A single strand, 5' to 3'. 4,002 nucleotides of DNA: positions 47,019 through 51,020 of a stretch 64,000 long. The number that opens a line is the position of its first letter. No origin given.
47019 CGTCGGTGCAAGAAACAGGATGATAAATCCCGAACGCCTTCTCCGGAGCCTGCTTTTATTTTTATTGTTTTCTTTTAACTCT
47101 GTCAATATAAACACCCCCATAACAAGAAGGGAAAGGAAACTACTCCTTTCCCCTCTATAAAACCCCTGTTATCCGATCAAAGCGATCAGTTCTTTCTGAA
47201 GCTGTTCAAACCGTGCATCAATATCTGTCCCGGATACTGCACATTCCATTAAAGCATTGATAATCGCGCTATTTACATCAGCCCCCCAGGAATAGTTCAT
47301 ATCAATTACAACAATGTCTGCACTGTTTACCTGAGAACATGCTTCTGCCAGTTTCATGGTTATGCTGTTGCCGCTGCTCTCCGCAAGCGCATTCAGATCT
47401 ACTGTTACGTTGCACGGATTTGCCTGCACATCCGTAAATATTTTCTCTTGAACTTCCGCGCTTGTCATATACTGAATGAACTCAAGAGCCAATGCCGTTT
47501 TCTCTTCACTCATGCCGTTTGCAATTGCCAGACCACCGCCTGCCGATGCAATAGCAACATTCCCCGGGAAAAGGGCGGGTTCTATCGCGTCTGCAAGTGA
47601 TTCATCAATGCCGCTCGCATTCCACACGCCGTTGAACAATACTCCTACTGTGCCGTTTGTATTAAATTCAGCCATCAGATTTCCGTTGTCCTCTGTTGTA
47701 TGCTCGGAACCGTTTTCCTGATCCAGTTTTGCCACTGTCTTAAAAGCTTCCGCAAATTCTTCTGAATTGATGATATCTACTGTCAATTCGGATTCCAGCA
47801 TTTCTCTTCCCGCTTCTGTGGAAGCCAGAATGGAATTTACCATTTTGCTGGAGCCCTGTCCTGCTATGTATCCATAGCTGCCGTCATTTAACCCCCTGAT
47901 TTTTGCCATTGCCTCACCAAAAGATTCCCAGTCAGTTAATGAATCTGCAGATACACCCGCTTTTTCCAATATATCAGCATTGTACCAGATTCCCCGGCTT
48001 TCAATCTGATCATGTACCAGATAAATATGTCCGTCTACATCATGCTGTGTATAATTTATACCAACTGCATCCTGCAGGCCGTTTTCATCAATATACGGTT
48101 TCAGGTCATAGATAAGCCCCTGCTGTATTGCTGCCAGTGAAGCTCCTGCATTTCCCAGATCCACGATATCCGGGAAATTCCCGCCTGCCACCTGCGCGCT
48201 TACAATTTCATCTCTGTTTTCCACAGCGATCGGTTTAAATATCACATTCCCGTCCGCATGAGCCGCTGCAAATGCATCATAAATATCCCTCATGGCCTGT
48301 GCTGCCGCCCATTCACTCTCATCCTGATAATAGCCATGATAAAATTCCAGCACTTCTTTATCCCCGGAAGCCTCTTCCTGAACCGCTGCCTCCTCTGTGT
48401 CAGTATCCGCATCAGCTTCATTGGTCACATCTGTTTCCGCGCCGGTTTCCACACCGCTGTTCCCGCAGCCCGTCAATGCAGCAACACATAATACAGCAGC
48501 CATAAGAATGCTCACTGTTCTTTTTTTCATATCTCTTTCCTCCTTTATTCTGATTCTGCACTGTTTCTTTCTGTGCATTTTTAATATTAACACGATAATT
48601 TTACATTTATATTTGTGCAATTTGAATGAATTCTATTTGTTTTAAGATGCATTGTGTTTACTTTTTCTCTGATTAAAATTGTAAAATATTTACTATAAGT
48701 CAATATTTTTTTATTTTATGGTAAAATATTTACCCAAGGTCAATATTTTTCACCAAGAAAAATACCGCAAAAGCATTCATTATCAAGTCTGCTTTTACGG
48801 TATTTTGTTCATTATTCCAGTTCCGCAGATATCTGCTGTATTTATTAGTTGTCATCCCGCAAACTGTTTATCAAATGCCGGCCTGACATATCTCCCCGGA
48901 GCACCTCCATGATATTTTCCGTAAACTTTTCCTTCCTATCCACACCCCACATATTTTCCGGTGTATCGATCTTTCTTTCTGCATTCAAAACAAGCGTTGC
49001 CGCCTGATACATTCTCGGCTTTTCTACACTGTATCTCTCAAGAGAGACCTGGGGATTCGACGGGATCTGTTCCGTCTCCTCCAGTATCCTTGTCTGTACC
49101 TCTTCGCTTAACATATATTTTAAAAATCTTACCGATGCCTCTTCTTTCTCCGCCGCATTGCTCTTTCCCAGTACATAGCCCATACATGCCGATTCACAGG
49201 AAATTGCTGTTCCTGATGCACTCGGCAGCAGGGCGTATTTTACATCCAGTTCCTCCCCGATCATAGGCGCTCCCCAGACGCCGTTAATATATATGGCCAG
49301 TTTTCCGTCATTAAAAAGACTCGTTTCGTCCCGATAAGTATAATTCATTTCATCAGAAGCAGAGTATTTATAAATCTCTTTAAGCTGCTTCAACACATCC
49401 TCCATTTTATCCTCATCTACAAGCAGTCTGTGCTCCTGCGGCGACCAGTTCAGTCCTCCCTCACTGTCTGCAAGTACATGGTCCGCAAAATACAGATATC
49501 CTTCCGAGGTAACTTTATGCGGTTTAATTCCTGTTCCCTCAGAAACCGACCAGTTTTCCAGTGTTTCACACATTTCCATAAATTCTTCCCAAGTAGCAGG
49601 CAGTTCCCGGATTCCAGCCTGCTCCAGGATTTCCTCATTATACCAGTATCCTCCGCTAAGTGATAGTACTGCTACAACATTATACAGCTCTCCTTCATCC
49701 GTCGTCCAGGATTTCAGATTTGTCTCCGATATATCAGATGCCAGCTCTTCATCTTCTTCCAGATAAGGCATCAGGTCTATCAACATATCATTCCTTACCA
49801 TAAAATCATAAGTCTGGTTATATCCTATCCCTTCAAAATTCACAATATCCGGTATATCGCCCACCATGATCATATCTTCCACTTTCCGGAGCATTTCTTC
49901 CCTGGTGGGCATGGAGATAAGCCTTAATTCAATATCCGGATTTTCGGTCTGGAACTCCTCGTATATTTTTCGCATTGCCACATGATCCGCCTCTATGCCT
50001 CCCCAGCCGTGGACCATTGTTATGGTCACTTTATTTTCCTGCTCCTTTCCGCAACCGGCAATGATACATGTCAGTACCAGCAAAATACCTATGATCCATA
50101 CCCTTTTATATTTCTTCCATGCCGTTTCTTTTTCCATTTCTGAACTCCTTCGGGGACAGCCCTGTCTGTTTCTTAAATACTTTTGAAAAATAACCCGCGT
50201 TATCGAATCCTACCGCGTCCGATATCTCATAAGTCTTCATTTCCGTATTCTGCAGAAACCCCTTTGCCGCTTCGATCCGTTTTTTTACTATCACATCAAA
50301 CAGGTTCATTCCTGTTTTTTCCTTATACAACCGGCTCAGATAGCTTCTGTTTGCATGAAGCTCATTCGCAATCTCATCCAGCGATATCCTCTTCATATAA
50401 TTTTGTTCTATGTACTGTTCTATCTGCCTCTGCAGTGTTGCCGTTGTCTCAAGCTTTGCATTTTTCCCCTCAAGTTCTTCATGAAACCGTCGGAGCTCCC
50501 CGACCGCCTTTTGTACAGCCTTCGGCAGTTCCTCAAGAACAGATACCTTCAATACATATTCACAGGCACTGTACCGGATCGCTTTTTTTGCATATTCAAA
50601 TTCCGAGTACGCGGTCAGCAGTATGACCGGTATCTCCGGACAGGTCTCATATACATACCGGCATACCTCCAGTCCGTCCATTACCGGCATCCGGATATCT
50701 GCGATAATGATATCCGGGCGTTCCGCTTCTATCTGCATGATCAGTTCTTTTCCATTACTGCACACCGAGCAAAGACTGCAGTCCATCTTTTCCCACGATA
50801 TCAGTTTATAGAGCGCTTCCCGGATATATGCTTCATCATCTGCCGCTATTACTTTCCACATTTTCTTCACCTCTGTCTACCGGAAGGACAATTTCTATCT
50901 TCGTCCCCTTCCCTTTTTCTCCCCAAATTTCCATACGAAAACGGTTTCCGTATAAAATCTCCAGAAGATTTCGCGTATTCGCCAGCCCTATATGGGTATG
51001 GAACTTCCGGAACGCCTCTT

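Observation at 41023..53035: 11.7-kb fucosidase/ABC/sensor cassette bracketed by direct repeats of an Rpn nuclease gene end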

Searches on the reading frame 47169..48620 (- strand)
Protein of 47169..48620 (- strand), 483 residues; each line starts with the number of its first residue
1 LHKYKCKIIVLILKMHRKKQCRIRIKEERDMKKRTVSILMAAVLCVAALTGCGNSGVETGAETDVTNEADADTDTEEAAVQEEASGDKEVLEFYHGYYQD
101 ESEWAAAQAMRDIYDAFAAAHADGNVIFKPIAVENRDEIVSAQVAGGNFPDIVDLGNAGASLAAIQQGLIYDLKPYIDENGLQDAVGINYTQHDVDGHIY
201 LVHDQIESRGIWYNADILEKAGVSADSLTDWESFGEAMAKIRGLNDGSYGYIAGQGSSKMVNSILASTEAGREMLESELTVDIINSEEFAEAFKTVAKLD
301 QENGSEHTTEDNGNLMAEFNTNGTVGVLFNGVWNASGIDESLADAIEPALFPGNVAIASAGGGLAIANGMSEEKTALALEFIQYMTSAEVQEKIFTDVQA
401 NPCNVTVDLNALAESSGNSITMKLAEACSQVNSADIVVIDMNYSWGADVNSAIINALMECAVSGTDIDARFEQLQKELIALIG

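Call 5: search_protein_families(library=pfam, proteins=[window:47169-48620:-], max_evalue=0.01)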
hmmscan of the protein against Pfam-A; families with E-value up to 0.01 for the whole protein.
window:47169-48620:- (483 aa): 2 families
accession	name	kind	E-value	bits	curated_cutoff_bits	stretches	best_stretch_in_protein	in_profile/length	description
PF13416.11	SBP_bac_8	-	1e-24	88.3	27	1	113-411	2-269/279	Bacterial extracellular solute-binding protein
PF01547.30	SBP_bac_1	-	9e-17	62.4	26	1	109-392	9-307/307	Bacterial extracellular solute-binding protein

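Call 24: find_homologous_proteins(query=window:47169-48530:-, max_evalue=1e-30)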
Query window:47169-48530:- (453 aa): 364 proteins with E <= 1e-30 among 8000 candidates; the best 120 are listed.
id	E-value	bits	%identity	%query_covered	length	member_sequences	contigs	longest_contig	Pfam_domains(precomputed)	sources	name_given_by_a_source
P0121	1.5e-288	975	99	100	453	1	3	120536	PF13416.12,PF01547.31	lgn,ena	-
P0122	2.7e-288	974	99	100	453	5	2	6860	PF13416.12,PF01547.31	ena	-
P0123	3.7e-283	957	97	100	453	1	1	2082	PF13416.12,PF01547.31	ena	-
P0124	6.7e-259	877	89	100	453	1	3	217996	PF13416.12,PF01547.31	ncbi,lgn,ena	-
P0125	2.2e-240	816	82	100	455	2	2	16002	PF13416.12,PF01547.31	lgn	-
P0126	4.7e-239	812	81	100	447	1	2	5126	PF13416.12,PF01547.31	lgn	-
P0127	1.9e-233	793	78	100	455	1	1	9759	PF13416.12,PF01547.31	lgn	-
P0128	6.6e-224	762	76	100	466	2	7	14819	PF13416.12,PF01547.31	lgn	-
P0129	8.8e-224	761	76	100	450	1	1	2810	PF13416.12,PF01547.31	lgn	-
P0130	4.3e-223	759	76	100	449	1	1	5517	PF13416.12,PF01547.31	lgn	-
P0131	5.8e-223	759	76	100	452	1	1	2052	PF13416.12,PF01547.31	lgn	-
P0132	1.4e-222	757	76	100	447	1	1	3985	PF13416.12,PF01547.31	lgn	-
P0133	2.1e-222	757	75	100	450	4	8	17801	PF13416.12,PF01547.31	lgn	-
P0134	7.2e-222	755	75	100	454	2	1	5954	PF13416.12,PF01547.31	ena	-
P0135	1.6e-221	754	74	100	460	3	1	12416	PF13416.12,PF01547.31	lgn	-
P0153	2.2e-210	717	73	100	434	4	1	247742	PF13416.12,PF01547.31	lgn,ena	-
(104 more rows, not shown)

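Call 25: find_encoding_contigs(protein=P0124, flank=10000, max_places=4)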
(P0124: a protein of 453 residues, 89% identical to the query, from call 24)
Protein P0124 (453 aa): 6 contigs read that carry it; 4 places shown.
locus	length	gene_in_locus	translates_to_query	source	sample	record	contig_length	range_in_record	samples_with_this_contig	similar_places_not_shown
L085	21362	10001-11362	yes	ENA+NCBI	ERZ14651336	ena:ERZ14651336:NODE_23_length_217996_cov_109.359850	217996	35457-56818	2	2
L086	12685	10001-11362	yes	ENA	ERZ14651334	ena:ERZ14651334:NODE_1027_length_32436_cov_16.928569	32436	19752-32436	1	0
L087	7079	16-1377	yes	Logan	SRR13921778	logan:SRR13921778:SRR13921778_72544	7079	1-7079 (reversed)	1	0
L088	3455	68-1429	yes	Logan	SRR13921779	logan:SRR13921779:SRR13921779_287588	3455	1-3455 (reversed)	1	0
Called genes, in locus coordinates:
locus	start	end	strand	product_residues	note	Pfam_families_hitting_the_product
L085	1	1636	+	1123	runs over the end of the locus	-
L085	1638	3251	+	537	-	-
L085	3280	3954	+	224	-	-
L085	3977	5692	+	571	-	PF14623:Vint (weak)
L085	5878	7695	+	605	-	PF06580:His_kinase, PF02518:HATPase_c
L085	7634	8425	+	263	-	PF00072:Response_reg, PF00165:HTH_AraC (weak), PF12833:HTH_18, PF00165:HTH_AraC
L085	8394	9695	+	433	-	PF01547:SBP_bac_1, PF13416:SBP_bac_8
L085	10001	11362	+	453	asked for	PF01547:SBP_bac_1, PF13416:SBP_bac_8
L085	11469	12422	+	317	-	PF00528:BPD_transp_1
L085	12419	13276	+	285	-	PF00528:BPD_transp_1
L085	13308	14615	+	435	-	PF01120:Alpha_L_fucos, PF14871:GHL6 (weak)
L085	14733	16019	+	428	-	PF01408:GFO_IDH_MocA, PF02894:GFO_IDH_MocA_C, PF22725:GFO_IDH_MocA_C3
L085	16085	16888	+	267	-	PF18082:NAT_N, PF18164:GNAT_C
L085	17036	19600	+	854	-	PF07517:SecA_DEAD, PF00270:DEAD (weak), PF01043:SecA_PP_bind, PF21090:P-loop_SecA, PF07516:SecA_SW, PF02810:SEC-C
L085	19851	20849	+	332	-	PF03462:PCRF, PF00472:RF-1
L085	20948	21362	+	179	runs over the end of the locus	-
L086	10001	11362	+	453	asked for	PF01547:SBP_bac_1, PF13416:SBP_bac_8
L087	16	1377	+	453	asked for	PF01547:SBP_bac_1, PF13416:SBP_bac_8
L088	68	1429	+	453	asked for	PF01547:SBP_bac_1, PF13416:SBP_bac_8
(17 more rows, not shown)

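Call 26: find_encoding_contigs(protein=P0121, flank=10000, max_places=4)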
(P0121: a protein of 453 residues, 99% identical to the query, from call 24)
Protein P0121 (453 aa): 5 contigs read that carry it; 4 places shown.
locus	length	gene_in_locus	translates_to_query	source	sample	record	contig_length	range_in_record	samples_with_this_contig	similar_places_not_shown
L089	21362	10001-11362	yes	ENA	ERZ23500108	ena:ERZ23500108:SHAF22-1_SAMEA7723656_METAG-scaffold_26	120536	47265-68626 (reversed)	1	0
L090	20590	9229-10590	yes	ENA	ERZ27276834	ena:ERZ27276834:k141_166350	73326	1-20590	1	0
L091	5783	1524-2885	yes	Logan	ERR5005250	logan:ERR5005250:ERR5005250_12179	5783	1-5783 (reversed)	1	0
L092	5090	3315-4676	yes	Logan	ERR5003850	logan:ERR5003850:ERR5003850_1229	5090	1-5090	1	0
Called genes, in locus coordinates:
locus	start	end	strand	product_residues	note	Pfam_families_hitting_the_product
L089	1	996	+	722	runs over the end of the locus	PF00009:GTP_EFTU, PF22042:EF-G_D2, PF03144:GTP_EFTU_D2, PF14492:EFG_III, PF16658:RF3_C, PF03764:EFG_IV, PF00679:EFG_C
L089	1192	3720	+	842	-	PF00133:tRNA-synt_1, PF01406:tRNA-synt_1e (faint), PF09334:tRNA-synt_1g, PF13603:tRNA-synt_1_2, PF00133:tRNA-synt_1 (weak), PF08264:Anticodon_1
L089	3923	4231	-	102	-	-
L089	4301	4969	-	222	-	-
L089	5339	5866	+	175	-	-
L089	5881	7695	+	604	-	PF06580:His_kinase, PF02518:HATPase_c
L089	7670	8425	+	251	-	PF00072:Response_reg, PF00165:HTH_AraC (weak), PF12833:HTH_18, PF00165:HTH_AraC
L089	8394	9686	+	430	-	PF01547:SBP_bac_1, PF13416:SBP_bac_8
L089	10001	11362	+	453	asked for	PF01547:SBP_bac_1, PF13416:SBP_bac_8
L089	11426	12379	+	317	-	PF00528:BPD_transp_1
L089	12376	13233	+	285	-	PF00528:BPD_transp_1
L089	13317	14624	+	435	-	PF01120:Alpha_L_fucos, PF14871:GHL6 (weak)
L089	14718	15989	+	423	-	PF01408:GFO_IDH_MocA, PF02894:GFO_IDH_MocA_C, PF22725:GFO_IDH_MocA_C3 (weak)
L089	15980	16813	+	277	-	PF18082:NAT_N, PF18164:GNAT_C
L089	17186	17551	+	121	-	-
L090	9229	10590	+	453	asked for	PF01547:SBP_bac_1, PF13416:SBP_bac_8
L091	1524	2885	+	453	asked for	PF01547:SBP_bac_1, PF13416:SBP_bac_8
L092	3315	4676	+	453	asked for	PF01547:SBP_bac_1, PF13416:SBP_bac_8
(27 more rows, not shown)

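Call 30: find_encoding_contigs(protein=P0125, flank=10000, max_places=3)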
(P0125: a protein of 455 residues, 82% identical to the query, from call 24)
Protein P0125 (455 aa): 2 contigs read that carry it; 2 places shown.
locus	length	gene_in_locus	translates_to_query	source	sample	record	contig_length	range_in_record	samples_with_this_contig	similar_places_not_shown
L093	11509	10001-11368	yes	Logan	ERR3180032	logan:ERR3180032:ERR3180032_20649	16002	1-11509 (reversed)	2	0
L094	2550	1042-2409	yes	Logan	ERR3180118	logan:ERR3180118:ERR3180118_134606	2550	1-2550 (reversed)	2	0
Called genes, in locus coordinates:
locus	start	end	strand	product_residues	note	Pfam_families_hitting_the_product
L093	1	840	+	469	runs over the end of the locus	PF01547:SBP_bac_1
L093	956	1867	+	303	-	PF00528:BPD_transp_1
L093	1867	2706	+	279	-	PF00528:BPD_transp_1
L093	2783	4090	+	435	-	PF01120:Alpha_L_fucos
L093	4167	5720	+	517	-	PF00072:Response_reg, PF17853:GGDEF_2, PF00165:HTH_AraC (weak), PF12833:HTH_18, PF00165:HTH_AraC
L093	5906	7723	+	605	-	PF02743:dCache_1, PF00672:HAMP (faint), PF06580:His_kinase, PF02518:HATPase_c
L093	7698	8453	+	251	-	PF00072:Response_reg, PF12833:HTH_18, PF00165:HTH_AraC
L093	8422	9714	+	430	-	PF01547:SBP_bac_1, PF13416:SBP_bac_8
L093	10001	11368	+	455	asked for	PF01547:SBP_bac_1, PF13416:SBP_bac_8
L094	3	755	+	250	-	?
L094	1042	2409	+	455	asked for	PF01547:SBP_bac_1, PF13416:SBP_bac_8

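Call 31: find_encoding_contigs(protein=P0153, flank=10000, max_places=2)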
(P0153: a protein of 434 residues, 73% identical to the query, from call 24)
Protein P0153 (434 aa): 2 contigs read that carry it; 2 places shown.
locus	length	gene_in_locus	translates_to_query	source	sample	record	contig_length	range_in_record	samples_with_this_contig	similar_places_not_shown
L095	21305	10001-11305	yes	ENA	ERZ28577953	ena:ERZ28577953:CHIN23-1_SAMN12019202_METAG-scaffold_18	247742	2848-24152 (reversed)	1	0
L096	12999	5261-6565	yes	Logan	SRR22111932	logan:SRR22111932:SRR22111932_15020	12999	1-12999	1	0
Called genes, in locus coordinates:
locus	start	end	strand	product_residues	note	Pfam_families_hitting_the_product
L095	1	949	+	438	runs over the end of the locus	PF14501:HATPase_c_5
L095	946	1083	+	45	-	-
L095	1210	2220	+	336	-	PF13575:DUF4135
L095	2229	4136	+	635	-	PF13575:DUF4135, PF05147:LANC_like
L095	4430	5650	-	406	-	PF00764:Arginosuc_synth, PF20979:Arginosuc_syn_C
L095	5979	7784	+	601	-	PF00672:HAMP, PF06580:His_kinase, PF02518:HATPase_c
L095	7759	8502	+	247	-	PF00072:Response_reg, PF12833:HTH_18, PF00165:HTH_AraC (weak)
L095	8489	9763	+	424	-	PF01547:SBP_bac_1, PF13416:SBP_bac_8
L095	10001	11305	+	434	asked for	PF01547:SBP_bac_1, PF13416:SBP_bac_8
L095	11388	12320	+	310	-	PF00528:BPD_transp_1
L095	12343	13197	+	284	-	PF00528:BPD_transp_1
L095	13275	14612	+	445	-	PF01120:Alpha_L_fucos, PF14871:GHL6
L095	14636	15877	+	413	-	PF01408:GFO_IDH_MocA, PF02894:GFO_IDH_MocA_C, PF22725:GFO_IDH_MocA_C3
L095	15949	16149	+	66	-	-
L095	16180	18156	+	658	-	PF02743:dCache_1, PF00672:HAMP (faint), PF00015:MCPsignal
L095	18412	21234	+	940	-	PF00009:GTP_EFTU, PF14492:EFG_III (faint), PF03764:EFG_IV, PF00679:EFG_C, PF05991:NYN_YacP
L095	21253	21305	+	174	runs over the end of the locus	PF00857:Isochorismatase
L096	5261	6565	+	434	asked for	PF01547:SBP_bac_1, PF13416:SBP_bac_8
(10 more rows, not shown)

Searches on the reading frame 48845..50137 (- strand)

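Call 5: search_protein_families(library=pfam, proteins=[window:48845-50137:-], max_evalue=0.01)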
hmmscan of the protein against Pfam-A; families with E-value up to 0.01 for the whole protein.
window:48845-50137:- (430 aa): 2 families
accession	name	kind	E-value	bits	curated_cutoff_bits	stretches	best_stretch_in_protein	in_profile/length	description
PF13416.11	SBP_bac_8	-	1.5e-24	87.7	27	1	57-366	1-267/279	Bacterial extracellular solute-binding protein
PF01547.30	SBP_bac_1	-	1.4e-16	61.8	26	1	54-348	9-306/307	Bacterial extracellular solute-binding protein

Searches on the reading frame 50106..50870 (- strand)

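Call 6: search_protein_families(library=ncbifam, proteins=[window:50106-50870:-], max_evalue=0.01)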
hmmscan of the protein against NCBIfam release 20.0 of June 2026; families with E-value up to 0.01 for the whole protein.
window:50106-50870:- (254 aa): 129 families (the best 25 are shown)
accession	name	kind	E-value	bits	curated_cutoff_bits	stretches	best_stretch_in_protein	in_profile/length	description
NF007860.0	PRK10572.1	equivalog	4.8e-23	81.4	208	1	148-249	186-287/292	arabinose operon transcriptional regulator AraC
TIGR04094.1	adjacent_YSIRK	equivalog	2.4e-21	76.2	200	1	138-244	278-383/383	YSIRK-targeted surface antigen transcriptional regulator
NF008469.0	PRK11361.1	equivalog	1.1e-20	73.8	714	1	1-142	1-138/461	acetoacetate metabolism transcriptional regulator AtoC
NF047455.1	TF_Staph_AryK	equivalog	2.7e-20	72.2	850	1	141-248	153-260/759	transcriptional regulator AryK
TIGR01818.1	ntrC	equivalog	4.3e-18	65.3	558.6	1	8-136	2-127/463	nitrogen regulation protein NR(I)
NF047788.1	TransRegPocR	equivalog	1.3e-17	64.1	500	1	107-248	152-292/296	transcriptional regulator PocR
NF008677.0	PRK11697.1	equivalog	1.4e-17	63.8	246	1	4-140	1-133/238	two-component system response regulator BtsR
NF053512.1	nitric_RR_NosR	exception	6.4e-17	61.7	400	1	7-217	1-207/422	response regulator c-di-GMP phosphodiesterase, NosR family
NF008176.1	PRK10923.1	equivalog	2.9e-16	59.1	620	1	6-131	5-127/469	nitrogen regulation protein NR(I)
NF001965.0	PRK00742.1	subfamily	6.9e-16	58.4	293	1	4-141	3-138/357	chemotaxis-specific protein-glutamate methyltransferase CheB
NF011896.0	PRK15369.1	equivalog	3.6e-15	56.2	242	1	5-162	4-161/211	two component system response regulator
NF045505.1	RR_RssB_Pseudo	equivalog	4e-15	55.8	700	1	7-147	8-152/394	two-component system response regulator RssB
NF045944.1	ResRegRpaBCyano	equivalog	4.4e-15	55.7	330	1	10-152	3-140/229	response regulator transcription factor RpaB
TIGR02875.1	spore_0_A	equivalog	1.2e-14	54.3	200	1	6-148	4-150/262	sporulation transcription factor Spo0A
NF041946.1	LuxO_transreg_Vib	equivalog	1.6e-14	53.6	800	1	35-132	24-121/463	quorum-sensing sigma-54 dependent transcriptional regulator LuxO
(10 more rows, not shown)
